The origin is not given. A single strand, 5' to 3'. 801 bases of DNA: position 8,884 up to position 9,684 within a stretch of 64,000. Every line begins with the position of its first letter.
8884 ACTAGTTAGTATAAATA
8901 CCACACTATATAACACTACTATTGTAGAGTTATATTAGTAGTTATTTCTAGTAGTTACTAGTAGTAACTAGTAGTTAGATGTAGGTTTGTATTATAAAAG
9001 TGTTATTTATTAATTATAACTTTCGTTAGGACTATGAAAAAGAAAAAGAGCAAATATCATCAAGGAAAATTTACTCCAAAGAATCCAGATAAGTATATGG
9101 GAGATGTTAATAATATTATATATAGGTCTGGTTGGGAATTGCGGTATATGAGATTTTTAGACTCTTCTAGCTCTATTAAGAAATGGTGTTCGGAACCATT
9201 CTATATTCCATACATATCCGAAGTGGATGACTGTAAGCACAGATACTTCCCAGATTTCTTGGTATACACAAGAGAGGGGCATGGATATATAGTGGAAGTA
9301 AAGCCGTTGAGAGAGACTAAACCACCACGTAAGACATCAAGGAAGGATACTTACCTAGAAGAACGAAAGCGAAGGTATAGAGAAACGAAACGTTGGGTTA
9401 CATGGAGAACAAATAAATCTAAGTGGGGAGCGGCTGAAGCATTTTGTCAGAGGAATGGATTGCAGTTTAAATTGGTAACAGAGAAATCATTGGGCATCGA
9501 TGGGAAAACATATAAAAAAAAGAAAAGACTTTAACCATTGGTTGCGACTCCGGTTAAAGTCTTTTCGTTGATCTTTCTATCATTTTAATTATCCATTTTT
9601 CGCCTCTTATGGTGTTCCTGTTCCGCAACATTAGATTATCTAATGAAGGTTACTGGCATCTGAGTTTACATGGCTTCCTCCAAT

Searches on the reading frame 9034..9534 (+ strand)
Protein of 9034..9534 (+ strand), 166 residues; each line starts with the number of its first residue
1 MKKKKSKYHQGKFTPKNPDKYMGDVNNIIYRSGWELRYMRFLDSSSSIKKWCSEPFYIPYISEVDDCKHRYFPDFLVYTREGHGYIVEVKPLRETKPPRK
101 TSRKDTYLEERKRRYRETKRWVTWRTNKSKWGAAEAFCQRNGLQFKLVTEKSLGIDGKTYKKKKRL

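Call 78: search_protein_families(library=pfam, proteins=[window:9034-9534:+], max_evalue=1)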
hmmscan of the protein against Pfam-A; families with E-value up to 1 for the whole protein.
window:9034-9534:+ (166 aa): 2 families
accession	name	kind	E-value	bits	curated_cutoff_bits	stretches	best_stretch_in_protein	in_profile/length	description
PF08722.17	Tn7_TnsA-like_N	-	2.7e-19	69.9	26.5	1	46-150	2-85/85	TnsA-like endonuclease N terminal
PF05367.17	Phage_endo_I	-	1.3e-05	25.3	29.1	1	28-145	13-120/149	Phage endonuclease I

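Call 79: search_protein_families(library=phrogs, proteins=[window:9034-9534:+], max_evalue=1)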
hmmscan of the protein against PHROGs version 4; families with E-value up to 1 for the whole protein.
window:9034-9534:+ (166 aa): 7 families
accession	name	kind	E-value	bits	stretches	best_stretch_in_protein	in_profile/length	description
phrog_218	-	connector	6e-51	173.4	1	7-156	2-144/148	head closure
phrog_14892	-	connector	2.6e-27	96.6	1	39-155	1-112/117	head closure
phrog_15427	-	DNA, RNA and nucleotide metabolism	6.7e-07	30.2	2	117-154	217-254/270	endonuclease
phrog_22215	-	unknown function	1.5e-06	29.1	1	24-98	211-279/324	-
phrog_15137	-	DNA, RNA and nucleotide metabolism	5.8e-06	27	1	24-91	123-188/236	endonuclease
phrog_945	-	DNA, RNA and nucleotide metabolism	1.3e-05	26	1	27-100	11-73/145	endonuclease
phrog_190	-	DNA, RNA and nucleotide metabolism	0.49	10.6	0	24-132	184-291/338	Holliday junction resolvase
